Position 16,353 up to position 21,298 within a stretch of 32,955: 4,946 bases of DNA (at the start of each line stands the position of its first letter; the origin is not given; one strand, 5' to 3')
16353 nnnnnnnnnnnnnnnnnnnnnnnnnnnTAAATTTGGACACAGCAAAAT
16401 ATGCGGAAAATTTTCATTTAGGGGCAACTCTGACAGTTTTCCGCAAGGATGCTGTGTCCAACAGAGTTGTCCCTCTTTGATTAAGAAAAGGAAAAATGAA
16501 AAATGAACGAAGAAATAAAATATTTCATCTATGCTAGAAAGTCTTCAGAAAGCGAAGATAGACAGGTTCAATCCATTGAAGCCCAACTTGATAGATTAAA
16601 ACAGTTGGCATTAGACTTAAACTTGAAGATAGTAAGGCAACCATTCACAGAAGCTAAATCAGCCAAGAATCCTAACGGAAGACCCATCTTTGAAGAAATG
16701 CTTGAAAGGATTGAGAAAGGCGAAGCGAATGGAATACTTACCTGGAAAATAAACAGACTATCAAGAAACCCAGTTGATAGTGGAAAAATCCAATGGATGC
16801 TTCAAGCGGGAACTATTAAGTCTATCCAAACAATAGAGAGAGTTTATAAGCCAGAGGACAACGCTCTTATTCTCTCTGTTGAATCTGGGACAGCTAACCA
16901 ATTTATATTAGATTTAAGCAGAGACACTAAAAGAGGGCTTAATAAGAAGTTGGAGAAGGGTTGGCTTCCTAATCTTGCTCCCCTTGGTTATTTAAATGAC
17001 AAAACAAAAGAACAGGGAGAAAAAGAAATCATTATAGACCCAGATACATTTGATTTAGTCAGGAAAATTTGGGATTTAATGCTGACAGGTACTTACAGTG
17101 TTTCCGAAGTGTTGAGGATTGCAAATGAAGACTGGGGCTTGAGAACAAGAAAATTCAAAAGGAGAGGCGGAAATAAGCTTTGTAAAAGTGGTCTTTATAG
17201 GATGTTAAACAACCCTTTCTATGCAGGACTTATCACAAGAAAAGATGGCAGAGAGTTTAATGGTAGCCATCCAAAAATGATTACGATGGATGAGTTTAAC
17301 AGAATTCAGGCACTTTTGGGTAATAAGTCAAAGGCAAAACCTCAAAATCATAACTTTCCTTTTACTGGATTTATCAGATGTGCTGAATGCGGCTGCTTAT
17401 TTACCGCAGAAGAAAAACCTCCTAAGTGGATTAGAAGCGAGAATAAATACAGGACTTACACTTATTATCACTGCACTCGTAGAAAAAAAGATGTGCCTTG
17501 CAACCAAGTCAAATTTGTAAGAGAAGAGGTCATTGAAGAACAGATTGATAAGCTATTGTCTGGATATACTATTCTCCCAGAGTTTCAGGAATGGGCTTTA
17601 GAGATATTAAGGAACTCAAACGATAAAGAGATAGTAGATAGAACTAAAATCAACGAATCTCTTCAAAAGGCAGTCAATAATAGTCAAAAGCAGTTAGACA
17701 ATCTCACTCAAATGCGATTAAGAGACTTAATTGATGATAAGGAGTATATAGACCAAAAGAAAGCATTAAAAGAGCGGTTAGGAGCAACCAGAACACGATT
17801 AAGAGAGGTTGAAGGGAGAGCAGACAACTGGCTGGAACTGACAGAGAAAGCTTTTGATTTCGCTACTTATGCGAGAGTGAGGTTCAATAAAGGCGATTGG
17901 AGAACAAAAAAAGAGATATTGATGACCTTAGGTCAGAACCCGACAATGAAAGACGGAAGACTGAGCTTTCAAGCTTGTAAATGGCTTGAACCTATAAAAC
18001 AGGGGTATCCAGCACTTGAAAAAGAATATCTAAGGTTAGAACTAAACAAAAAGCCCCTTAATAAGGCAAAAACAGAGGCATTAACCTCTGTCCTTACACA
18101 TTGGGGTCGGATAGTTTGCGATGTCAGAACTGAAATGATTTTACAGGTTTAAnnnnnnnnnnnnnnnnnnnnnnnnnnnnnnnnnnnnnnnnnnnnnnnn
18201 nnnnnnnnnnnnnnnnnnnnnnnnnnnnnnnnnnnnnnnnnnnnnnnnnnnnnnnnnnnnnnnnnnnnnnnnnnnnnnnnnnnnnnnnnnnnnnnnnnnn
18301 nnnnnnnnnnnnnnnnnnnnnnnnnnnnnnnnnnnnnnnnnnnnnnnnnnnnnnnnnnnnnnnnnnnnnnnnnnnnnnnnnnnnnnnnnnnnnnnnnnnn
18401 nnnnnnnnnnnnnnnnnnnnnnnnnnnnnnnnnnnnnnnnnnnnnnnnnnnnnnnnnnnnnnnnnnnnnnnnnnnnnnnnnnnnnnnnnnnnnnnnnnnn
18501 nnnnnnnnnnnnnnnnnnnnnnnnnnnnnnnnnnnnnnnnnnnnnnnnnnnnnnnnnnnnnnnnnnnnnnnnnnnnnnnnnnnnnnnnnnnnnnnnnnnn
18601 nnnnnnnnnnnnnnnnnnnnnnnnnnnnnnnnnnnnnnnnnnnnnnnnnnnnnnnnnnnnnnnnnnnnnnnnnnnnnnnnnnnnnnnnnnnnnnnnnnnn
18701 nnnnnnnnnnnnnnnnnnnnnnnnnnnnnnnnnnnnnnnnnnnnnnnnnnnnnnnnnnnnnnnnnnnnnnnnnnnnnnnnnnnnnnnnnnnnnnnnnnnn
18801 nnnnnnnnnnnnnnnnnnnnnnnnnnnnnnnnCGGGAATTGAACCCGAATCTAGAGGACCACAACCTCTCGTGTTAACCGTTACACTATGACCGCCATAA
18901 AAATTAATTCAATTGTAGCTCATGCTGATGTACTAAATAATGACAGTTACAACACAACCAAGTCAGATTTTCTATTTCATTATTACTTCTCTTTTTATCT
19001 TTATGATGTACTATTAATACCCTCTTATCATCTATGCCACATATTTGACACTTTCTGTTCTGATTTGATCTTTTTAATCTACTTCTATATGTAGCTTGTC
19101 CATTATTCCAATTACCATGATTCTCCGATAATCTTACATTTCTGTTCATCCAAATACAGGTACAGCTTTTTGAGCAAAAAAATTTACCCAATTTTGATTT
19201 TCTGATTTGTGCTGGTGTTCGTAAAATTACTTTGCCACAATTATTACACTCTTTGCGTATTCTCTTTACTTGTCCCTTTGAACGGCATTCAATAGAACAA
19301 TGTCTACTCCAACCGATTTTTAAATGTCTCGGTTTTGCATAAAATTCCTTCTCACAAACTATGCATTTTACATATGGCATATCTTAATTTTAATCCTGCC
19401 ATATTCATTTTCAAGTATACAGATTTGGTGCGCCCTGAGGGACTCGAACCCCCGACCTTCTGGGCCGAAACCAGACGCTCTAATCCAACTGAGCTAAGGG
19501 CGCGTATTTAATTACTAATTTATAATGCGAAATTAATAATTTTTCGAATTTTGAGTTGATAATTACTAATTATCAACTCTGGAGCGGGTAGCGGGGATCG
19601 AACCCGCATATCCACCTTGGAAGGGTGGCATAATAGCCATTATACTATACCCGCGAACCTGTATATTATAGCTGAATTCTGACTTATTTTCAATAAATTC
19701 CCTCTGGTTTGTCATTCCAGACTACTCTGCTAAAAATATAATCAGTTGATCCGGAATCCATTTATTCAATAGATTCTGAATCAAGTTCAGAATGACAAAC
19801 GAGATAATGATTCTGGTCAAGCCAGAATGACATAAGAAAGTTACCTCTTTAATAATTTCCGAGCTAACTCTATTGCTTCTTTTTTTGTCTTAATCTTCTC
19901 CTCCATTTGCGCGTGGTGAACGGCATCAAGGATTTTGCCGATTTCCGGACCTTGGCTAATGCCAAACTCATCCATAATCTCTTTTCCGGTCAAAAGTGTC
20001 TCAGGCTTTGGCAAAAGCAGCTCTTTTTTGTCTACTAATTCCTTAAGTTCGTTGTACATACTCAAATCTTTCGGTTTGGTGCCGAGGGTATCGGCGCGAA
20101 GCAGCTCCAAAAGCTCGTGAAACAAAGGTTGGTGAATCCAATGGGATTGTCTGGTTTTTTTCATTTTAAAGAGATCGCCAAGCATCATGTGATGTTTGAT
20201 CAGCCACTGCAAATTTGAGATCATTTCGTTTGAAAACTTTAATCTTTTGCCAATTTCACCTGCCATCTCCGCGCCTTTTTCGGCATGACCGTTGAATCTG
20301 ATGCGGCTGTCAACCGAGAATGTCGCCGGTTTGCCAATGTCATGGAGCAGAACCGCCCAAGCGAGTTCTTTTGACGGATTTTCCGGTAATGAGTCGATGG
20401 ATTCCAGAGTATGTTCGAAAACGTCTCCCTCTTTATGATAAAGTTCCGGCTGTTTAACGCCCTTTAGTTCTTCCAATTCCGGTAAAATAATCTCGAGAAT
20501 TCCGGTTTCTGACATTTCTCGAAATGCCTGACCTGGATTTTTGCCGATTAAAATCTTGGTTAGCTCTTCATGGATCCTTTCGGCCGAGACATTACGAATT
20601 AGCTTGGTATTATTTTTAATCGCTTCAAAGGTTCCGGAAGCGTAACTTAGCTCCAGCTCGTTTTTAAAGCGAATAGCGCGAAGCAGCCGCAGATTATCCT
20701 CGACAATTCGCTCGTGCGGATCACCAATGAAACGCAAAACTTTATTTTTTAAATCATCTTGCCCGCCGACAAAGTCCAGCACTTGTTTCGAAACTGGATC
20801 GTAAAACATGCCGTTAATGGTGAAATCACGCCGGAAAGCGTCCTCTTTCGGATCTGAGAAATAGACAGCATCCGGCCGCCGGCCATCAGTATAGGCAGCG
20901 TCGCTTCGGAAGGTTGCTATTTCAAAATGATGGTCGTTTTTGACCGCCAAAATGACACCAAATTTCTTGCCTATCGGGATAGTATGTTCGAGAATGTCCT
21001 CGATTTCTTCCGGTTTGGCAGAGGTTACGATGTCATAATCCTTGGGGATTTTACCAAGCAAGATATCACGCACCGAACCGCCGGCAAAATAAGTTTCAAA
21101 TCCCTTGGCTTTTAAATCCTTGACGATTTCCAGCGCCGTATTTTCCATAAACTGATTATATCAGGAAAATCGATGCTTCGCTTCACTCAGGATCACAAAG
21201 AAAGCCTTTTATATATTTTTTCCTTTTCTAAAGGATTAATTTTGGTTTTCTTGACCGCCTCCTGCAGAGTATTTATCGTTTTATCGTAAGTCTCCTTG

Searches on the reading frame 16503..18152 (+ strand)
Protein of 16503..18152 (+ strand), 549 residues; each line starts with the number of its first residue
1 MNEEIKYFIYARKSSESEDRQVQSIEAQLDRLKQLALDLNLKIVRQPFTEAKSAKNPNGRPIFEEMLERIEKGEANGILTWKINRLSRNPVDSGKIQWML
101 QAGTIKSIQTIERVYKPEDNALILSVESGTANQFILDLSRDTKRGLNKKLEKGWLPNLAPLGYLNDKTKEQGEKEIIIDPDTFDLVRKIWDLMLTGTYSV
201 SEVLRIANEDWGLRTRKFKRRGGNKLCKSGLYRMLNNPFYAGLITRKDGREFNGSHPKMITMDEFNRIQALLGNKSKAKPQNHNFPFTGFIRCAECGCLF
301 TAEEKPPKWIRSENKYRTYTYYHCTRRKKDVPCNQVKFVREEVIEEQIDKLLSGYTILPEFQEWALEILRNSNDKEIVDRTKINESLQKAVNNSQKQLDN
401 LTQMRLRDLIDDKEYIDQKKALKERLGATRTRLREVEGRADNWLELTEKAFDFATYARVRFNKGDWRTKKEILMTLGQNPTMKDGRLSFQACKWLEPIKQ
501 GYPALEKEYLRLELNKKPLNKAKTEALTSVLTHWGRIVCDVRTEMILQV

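Call 9: search_protein_families(library=pfam, proteins=[window:16503-18152:+], max_evalue=0.01)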
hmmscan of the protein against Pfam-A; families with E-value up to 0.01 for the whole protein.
window:16503-18152:+ (549 aa): 3 families
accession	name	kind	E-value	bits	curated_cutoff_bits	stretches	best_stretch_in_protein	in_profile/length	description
PF00239.26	Resolvase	-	1e-17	65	23.3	1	8-153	2-143/145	Resolvase, N terminal domain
PF13408.12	Zn_ribbon_recom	-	2.3e-10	41.1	25.3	1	286-350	1-55/58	Recombinase zinc beta ribbon domain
PF07508.19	Recombinase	-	2.4e-07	31.4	21.1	1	181-272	2-99/102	Recombinase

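Call 10: search_protein_families(library=phrogs, proteins=[window:16503-18152:+], max_evalue=0.01)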
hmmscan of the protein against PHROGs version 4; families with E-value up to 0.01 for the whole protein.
window:16503-18152:+ (549 aa): 2 families
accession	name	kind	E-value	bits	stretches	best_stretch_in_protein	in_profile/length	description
phrog_95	-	integration and excision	4.7e-70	237.9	1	1-479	84-552/651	integrase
phrog_125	-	DNA, RNA and nucleotide metabolism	3.5e-15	57.2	1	3-265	18-241/254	DNA invertase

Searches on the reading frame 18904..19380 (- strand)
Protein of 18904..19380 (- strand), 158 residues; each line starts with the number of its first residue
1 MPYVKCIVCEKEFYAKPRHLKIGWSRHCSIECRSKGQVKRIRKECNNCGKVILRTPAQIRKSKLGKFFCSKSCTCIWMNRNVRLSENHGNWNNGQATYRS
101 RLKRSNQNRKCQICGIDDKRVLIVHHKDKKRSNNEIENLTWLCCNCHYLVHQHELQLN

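Call 9: search_protein_families(library=pfam, proteins=[window:18904-19380:-], max_evalue=0.01)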
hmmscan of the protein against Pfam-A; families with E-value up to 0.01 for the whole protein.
window:18904-19380:- (158 aa): 2 families
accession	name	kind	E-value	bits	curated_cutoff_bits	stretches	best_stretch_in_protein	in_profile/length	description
PF13392.12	HNH_3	-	7.5e-05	22.7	24.8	1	122-142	19-39/46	HNH endonuclease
PF01844.29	HNH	-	0.00069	20.2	21.4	1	111-151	1-45/47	HNH endonuclease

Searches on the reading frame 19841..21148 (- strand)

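Call 70: search_protein_families(library=pfam, proteins=[window:19841-21148:-], max_evalue=0.001)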
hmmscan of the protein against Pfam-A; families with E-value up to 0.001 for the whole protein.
window:19841-21148:- (435 aa): 4 families
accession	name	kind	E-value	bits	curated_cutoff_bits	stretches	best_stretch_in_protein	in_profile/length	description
PF01743.26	PolyA_pol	-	1.4e-37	129.3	23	1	19-139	1-126/126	Poly A polymerase head domain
PF12627.12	PolyA_pol_RNAbd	-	2.2e-18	66.2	22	1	173-227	8-62/64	Probable RNA and SrmB- binding site of polymerase A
PF13735.12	tRNA_NucTran2_2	-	6.5e-09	36.4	27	1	297-427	25-146/149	tRNA nucleotidyltransferase domain 2 putative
PF01966.28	HD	-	7.9e-09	36.3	22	1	258-322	23-87/116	HD domain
